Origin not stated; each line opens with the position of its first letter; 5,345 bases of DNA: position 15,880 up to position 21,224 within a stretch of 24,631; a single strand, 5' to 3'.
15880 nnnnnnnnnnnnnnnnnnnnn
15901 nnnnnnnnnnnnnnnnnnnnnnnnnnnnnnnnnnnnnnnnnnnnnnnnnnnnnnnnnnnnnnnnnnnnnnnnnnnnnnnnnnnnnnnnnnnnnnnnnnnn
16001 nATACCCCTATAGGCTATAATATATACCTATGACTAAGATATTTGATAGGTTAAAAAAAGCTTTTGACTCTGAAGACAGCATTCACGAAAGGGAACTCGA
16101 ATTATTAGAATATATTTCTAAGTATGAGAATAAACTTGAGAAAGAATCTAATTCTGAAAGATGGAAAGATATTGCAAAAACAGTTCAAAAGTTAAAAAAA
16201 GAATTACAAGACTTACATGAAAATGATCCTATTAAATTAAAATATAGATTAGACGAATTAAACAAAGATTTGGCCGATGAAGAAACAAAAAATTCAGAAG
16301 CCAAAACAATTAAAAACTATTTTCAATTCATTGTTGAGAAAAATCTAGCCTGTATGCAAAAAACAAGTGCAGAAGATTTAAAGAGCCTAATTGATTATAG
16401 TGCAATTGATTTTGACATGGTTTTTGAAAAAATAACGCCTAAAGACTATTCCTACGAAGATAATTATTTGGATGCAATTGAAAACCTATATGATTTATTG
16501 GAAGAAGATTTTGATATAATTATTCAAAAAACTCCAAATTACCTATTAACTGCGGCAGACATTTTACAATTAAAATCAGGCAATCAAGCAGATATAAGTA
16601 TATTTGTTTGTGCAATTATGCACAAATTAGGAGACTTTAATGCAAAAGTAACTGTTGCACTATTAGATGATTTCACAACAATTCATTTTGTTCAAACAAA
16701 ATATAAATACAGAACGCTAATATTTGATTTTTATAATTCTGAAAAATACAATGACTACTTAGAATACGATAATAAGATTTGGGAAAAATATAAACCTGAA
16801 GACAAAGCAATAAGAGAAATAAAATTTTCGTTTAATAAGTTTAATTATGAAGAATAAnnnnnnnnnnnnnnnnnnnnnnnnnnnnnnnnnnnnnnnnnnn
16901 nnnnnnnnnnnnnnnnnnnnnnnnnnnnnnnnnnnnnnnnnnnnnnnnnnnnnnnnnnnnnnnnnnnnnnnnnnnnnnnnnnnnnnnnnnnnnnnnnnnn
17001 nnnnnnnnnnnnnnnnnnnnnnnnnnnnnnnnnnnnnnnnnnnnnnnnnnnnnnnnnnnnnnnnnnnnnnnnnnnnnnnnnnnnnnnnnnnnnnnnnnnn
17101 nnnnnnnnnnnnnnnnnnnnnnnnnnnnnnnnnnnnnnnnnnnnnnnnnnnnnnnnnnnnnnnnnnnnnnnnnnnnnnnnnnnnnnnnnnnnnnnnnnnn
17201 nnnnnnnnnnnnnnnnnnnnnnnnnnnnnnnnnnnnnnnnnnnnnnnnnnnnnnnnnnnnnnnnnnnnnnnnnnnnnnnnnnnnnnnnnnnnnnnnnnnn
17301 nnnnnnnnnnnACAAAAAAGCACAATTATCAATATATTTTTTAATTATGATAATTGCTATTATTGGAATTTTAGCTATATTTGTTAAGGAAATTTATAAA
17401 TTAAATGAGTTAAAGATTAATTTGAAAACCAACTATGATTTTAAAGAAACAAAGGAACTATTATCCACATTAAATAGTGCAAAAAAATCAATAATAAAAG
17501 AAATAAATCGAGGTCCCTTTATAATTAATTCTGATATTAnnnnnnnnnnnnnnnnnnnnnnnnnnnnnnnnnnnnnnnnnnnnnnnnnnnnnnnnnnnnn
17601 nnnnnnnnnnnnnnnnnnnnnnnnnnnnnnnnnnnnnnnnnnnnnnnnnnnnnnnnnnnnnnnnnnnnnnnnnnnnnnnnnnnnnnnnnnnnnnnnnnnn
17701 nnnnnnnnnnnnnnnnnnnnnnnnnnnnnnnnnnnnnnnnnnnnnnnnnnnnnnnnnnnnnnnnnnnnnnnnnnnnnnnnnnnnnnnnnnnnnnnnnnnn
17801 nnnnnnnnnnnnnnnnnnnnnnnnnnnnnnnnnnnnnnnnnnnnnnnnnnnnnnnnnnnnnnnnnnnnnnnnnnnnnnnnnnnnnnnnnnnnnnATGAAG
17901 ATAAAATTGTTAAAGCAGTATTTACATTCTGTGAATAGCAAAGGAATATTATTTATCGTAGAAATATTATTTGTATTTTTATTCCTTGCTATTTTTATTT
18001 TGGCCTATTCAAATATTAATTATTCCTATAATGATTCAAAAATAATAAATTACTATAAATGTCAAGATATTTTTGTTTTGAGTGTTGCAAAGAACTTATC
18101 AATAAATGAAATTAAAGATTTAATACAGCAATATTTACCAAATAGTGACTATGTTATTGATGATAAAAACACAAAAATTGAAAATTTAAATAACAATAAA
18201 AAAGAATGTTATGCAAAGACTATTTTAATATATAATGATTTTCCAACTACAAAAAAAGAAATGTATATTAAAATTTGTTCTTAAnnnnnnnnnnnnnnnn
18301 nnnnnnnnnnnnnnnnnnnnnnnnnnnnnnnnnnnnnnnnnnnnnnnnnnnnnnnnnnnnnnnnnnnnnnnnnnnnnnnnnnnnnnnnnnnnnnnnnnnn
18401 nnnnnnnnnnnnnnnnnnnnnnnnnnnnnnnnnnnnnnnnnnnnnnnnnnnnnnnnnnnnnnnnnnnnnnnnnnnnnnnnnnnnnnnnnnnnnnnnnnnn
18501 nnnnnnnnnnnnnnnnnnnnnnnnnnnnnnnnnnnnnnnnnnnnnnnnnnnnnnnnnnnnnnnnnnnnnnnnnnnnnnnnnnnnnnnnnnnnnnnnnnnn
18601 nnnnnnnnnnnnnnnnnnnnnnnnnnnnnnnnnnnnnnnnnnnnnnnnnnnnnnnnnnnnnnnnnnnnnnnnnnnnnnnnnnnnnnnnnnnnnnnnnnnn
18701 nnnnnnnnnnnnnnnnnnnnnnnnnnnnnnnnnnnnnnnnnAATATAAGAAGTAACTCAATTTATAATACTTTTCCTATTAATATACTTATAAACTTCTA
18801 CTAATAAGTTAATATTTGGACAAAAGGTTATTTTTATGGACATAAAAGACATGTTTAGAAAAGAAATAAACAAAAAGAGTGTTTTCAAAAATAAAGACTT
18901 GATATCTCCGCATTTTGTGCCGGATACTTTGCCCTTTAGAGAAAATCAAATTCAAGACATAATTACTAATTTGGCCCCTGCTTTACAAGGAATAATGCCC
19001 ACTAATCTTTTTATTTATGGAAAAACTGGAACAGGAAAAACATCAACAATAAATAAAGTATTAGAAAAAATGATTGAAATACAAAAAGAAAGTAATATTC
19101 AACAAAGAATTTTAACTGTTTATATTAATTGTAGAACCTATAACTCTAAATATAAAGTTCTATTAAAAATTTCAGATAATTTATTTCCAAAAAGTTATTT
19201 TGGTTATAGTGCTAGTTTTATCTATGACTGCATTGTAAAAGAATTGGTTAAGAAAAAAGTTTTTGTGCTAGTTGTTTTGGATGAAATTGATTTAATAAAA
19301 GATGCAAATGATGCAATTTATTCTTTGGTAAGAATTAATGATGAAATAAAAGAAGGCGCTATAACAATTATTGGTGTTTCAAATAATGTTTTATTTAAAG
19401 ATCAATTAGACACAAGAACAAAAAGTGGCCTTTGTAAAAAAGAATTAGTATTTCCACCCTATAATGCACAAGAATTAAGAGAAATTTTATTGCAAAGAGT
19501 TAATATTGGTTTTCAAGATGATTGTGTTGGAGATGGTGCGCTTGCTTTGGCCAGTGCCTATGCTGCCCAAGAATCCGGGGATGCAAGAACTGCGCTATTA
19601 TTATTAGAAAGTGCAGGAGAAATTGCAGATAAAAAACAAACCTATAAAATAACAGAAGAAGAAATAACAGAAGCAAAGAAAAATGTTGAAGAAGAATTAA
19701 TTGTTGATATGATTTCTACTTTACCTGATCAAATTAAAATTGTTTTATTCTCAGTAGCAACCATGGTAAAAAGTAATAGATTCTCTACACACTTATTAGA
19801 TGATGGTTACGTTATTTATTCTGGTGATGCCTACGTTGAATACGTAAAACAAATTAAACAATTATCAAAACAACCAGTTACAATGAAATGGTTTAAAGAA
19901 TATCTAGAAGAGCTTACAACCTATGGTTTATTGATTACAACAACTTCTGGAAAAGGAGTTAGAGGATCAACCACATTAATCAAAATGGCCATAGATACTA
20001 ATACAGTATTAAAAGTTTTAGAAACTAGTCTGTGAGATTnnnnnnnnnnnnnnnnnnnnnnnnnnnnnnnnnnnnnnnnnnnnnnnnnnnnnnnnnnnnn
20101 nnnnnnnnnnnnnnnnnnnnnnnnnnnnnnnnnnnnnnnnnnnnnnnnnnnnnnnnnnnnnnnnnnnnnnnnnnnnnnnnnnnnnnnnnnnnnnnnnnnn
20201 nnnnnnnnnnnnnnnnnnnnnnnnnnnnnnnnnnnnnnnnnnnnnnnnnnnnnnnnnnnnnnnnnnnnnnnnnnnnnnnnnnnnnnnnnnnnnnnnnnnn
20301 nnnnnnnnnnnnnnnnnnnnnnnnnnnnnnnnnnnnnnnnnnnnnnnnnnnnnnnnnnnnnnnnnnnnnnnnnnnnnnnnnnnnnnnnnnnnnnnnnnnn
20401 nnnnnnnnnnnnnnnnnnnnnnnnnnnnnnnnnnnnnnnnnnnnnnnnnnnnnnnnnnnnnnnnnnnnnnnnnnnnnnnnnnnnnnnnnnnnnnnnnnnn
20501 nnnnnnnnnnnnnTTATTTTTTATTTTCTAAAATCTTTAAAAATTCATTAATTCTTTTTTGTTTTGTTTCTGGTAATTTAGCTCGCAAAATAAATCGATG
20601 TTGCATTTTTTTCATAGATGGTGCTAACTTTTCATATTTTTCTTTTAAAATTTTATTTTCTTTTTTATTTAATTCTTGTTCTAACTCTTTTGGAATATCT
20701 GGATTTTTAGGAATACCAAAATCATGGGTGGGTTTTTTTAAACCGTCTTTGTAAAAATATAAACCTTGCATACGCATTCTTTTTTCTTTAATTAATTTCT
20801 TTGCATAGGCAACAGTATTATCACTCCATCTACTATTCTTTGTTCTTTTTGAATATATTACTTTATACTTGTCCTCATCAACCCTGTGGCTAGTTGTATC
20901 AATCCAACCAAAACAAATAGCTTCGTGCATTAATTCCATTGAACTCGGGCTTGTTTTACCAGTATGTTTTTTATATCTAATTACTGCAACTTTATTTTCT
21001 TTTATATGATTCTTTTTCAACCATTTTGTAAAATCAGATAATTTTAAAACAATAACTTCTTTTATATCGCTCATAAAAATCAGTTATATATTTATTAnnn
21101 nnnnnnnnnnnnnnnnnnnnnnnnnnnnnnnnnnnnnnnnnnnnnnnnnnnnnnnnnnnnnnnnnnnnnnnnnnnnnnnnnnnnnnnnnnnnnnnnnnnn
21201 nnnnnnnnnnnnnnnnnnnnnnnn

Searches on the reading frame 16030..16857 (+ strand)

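Call 26: search_protein_families(library=pfam, proteins=[window:16030-16857:+], max_evalue=0.01)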
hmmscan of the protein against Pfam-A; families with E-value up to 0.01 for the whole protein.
window:16030-16857:+ (275 aa): 1 family
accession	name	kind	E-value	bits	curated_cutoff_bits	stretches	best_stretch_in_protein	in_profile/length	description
PF00443.35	UCH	-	0.00022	21.4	23.9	1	19-247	41-175/254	Ubiquitin carboxyl-terminal hydrolase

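Call 49: search_protein_families(library=ncbifam, proteins=[window:16030-16857:+], max_evalue=0.001)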
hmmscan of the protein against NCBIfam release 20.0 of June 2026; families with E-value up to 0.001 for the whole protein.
window:16030-16857:+ (275 aa): 0 families

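Call 71: search_protein_families(library=padloc, proteins=[window:16030-16857:+], max_evalue=0.001)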
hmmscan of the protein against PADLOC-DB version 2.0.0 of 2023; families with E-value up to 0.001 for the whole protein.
window:16030-16857:+ (275 aa): 0 families

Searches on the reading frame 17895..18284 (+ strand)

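Call 66: search_protein_families(library=pfam, proteins=[window:17895-18284:+], max_evalue=0.001)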
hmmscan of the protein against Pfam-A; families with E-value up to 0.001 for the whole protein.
window:17895-18284:+ (129 aa): 1 family
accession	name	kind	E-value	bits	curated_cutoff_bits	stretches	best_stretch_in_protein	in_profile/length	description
PF10858.15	DUF2659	-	0.00025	21.2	27.7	1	15-99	15-93/216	Protein of unknown function (DUF2659)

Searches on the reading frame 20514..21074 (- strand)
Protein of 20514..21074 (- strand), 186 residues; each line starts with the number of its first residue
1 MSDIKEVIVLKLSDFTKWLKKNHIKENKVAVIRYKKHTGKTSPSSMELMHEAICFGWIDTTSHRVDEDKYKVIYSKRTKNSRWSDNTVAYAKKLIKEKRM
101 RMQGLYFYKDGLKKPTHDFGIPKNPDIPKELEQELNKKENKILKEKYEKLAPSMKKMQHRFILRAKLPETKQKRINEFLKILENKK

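Call 66: search_protein_families(library=pfam, proteins=[window:20514-21074:-], max_evalue=0.001)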
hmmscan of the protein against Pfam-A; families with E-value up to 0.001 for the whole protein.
window:20514-21074:- (186 aa): 1 family
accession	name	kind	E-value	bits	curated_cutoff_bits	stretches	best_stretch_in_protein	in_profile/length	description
PF13376.11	OmdA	-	2.6e-09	37.3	25.6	1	125-183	2-58/60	Bacteriocin-protection, YdeI or OmpD-Associated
